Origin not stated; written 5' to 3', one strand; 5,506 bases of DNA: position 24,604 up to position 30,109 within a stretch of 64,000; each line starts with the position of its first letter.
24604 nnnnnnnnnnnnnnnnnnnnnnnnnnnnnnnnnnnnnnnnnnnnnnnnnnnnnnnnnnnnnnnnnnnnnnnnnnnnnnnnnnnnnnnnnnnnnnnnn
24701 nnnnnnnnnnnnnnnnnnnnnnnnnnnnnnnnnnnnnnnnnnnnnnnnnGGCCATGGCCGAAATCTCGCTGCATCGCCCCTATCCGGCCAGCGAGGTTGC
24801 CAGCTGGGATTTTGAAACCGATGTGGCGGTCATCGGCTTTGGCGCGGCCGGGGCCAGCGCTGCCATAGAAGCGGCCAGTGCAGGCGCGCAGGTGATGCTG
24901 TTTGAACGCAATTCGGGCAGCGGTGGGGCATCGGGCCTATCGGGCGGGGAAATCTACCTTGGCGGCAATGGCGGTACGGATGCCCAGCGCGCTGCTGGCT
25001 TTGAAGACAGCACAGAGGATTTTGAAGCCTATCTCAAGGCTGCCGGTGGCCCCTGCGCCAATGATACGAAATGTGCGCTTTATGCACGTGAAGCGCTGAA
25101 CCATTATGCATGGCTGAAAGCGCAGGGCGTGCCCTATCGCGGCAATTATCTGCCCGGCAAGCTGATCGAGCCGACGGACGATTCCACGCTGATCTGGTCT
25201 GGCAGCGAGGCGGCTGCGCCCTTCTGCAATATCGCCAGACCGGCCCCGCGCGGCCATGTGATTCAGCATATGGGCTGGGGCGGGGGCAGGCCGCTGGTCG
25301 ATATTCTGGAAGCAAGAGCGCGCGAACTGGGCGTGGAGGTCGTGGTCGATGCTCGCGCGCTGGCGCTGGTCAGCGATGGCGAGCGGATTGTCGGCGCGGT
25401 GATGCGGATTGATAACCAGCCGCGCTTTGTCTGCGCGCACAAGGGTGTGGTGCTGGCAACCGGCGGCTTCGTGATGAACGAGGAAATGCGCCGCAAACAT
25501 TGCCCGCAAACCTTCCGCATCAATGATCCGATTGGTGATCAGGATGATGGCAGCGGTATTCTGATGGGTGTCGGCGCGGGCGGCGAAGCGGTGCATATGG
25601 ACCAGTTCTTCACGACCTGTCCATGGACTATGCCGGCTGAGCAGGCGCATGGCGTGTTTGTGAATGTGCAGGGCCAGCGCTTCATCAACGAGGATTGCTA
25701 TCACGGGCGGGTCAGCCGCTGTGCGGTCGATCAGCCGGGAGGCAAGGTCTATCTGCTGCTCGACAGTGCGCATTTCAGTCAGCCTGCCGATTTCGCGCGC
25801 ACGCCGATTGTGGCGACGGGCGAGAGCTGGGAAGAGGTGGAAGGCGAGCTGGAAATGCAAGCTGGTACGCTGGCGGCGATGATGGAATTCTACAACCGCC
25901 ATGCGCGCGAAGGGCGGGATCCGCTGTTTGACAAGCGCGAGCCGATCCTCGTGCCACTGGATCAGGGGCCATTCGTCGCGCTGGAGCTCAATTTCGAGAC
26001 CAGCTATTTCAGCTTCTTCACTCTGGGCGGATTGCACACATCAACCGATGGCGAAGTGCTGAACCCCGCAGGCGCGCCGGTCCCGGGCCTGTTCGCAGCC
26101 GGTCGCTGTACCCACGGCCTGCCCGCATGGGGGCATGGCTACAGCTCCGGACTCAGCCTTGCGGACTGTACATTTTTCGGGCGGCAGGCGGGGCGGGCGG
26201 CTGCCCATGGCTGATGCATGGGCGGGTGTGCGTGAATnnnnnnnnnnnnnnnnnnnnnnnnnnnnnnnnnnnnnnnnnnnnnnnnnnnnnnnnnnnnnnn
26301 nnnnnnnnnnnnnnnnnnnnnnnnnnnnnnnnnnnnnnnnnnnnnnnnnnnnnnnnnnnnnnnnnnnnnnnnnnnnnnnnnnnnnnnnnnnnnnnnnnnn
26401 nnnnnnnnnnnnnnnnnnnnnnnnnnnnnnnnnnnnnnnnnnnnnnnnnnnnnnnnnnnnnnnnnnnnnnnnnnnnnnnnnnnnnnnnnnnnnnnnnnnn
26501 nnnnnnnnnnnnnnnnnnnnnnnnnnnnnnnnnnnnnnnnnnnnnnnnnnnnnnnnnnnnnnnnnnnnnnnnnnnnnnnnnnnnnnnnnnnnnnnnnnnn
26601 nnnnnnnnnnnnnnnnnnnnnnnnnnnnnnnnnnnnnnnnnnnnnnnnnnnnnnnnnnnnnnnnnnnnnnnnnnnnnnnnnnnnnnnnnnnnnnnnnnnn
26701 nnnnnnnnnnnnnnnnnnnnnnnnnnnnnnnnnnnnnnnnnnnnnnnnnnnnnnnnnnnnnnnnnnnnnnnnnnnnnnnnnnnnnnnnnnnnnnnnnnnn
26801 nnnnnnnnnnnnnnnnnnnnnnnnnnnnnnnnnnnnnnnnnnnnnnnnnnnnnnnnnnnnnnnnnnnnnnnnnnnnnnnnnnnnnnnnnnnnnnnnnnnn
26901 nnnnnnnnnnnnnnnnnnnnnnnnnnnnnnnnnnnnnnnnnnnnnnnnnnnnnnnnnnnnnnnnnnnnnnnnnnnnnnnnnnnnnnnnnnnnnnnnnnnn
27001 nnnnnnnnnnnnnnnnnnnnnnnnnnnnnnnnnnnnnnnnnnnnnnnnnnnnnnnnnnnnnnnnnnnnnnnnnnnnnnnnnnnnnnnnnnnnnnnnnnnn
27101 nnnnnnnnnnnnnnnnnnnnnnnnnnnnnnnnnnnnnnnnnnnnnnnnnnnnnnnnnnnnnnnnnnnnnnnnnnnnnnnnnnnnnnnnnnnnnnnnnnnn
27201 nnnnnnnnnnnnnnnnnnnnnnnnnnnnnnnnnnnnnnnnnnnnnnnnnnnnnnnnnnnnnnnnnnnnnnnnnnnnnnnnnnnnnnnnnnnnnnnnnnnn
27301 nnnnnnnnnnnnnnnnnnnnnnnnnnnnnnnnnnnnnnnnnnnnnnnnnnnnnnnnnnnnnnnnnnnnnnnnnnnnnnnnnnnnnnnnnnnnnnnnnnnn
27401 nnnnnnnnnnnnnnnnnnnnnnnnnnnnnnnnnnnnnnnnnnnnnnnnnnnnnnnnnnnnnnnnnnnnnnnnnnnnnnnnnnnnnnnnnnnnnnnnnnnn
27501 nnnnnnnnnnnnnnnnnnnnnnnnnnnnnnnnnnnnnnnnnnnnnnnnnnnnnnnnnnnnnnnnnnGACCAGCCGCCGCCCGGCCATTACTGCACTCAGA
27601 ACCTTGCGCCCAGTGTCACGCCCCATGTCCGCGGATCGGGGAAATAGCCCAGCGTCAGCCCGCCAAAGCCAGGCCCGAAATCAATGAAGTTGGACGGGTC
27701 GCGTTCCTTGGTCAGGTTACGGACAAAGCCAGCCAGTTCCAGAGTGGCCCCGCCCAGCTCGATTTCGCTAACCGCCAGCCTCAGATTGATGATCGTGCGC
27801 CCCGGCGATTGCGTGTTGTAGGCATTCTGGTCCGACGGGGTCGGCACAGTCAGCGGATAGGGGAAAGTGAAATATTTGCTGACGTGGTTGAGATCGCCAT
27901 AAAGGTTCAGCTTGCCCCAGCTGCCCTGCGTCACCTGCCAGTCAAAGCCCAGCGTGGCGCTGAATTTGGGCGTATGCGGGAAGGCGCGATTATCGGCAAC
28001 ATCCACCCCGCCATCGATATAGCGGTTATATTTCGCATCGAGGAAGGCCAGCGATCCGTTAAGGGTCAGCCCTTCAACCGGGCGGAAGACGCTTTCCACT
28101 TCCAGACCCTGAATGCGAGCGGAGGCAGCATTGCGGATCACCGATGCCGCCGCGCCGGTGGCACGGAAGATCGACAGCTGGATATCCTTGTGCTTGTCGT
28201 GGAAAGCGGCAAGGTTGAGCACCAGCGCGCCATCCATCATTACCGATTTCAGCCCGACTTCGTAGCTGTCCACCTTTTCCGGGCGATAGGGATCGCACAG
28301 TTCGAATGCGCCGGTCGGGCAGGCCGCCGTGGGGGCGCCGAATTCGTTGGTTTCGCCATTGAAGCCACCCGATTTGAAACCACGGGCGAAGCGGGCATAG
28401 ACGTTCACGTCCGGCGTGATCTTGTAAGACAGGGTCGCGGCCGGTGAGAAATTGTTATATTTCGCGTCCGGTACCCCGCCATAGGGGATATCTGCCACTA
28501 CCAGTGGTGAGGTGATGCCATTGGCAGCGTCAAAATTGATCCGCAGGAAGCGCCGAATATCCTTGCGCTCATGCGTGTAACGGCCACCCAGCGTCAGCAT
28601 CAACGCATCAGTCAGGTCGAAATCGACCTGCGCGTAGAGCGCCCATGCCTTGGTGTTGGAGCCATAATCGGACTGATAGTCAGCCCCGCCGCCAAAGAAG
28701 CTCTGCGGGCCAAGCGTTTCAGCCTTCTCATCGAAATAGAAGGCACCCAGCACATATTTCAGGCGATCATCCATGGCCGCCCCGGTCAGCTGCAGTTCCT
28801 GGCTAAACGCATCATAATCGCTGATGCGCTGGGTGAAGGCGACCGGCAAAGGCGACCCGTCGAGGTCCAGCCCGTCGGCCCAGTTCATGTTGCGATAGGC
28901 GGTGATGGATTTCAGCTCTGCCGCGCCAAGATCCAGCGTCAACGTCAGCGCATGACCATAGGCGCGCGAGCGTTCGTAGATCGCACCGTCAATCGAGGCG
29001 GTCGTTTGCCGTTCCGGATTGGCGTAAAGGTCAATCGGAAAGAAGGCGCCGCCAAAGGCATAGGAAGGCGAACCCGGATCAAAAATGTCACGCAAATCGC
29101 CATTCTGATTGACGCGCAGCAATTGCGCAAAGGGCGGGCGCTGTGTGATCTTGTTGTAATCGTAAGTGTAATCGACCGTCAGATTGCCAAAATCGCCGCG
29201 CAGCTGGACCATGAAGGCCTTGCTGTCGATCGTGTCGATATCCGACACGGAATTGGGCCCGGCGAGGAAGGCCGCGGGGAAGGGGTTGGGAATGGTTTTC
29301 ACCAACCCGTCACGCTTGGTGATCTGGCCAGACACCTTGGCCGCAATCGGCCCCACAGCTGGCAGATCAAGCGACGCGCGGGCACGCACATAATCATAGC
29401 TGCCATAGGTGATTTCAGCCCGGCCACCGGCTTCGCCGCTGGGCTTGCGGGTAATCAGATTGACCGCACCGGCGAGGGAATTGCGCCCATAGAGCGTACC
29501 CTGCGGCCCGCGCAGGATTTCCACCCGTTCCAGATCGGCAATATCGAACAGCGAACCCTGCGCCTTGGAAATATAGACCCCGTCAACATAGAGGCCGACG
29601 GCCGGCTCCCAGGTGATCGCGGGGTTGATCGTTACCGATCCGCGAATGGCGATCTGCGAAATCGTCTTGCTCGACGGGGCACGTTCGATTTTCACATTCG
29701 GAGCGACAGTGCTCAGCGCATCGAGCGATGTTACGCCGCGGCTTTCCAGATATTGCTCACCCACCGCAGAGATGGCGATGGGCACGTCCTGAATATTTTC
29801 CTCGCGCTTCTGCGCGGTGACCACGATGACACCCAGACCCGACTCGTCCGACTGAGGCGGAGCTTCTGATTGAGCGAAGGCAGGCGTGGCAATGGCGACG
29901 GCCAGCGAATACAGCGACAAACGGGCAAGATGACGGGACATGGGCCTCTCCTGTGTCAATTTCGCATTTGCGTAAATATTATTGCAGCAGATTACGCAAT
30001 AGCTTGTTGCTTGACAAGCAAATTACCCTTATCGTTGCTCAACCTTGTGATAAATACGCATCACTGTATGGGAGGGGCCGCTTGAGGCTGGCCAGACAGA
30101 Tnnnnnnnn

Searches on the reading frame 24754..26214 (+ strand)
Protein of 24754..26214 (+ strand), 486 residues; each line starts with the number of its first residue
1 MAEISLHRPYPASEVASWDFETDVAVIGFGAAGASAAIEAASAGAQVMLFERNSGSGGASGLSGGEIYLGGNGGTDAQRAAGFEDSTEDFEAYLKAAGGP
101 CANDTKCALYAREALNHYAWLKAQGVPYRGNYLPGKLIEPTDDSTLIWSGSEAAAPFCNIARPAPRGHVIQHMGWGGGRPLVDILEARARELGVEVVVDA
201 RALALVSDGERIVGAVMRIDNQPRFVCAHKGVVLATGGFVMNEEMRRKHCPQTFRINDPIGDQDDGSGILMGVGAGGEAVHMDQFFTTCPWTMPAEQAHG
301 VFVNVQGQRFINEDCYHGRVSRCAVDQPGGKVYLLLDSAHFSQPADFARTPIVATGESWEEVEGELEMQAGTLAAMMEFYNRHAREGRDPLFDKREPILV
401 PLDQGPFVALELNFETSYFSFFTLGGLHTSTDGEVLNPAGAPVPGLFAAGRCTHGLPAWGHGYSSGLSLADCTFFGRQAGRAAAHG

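Call 17: search_protein_families(library=pfam, proteins=[window:24754-26214:+])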
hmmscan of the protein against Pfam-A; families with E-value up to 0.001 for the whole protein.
window:24754-26214:+ (486 aa): 6 families
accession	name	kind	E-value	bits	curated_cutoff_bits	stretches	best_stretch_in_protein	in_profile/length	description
PF00890.30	FAD_binding_2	-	3.7e-46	158.6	20.4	1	23-456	1-403/414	FAD binding domain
PF01266.30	DAO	-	1.8e-15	57.8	27.9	1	23-241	1-207/353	FAD dependent oxidoreductase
PF12831.13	FAD_oxidored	-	5e-07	29.8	27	1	23-66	1-44/416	FAD dependent oxidoreductase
PF03486.20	HI0933_like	-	7.9e-07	29.2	50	1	23-64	2-43/244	HI0933-like protein Rossmann domain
PF07992.20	Pyr_redox_2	-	1e-05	25.6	26.1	0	23-53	2-32/291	Pyridine nucleotide-disulphide oxidoreductase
PF01134.28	GIDA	-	6e-05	22.7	22.1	0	23-54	1-32/391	Glucose inhibited division protein A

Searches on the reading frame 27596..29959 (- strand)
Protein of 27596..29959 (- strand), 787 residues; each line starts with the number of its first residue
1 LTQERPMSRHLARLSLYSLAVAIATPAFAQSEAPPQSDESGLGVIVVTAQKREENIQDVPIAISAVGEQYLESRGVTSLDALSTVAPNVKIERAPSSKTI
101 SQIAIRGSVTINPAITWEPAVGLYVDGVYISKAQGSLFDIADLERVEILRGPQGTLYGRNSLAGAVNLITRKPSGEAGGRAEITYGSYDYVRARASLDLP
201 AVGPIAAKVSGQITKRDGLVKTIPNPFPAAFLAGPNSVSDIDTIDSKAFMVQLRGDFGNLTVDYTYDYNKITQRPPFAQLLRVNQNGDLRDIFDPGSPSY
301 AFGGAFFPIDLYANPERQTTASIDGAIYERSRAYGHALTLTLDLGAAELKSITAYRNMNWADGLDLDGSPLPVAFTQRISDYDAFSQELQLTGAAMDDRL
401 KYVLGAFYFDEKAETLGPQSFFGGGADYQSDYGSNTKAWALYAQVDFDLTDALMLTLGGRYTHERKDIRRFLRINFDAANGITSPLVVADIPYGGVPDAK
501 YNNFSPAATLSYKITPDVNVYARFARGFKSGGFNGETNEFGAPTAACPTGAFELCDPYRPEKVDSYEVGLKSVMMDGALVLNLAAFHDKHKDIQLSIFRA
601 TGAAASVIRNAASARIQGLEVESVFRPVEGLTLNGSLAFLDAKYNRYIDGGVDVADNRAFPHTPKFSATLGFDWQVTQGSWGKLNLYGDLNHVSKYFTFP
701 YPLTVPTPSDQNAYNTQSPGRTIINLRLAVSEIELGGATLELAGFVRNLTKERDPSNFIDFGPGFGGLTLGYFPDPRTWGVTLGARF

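Call 6: search_protein_families(library=pfam, proteins=[window:27596-29959:-], max_evalue=0.001)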
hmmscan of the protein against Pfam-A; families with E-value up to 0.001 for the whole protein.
window:27596-29959:- (787 aa): 4 families
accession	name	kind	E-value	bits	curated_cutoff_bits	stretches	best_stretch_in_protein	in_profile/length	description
PF00593.30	TonB_dep_Rec_b-barrel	-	4.5e-46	159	27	1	283-749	11-436/436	TonB dependent receptor-like, beta-barrel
PF07715.20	Plug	-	4.3e-17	63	23.9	1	56-165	2-107/107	TonB-dependent Receptor Plug Domain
PF25183.1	OMP_b-brl_4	-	1.3e-05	24.3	30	1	425-527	354-461/838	Outer membrane beta barrel domain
PF14905.12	OMP_b-brl_3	-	0.00015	21.4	27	0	559-657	214-312/408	Outer membrane protein beta-barrel family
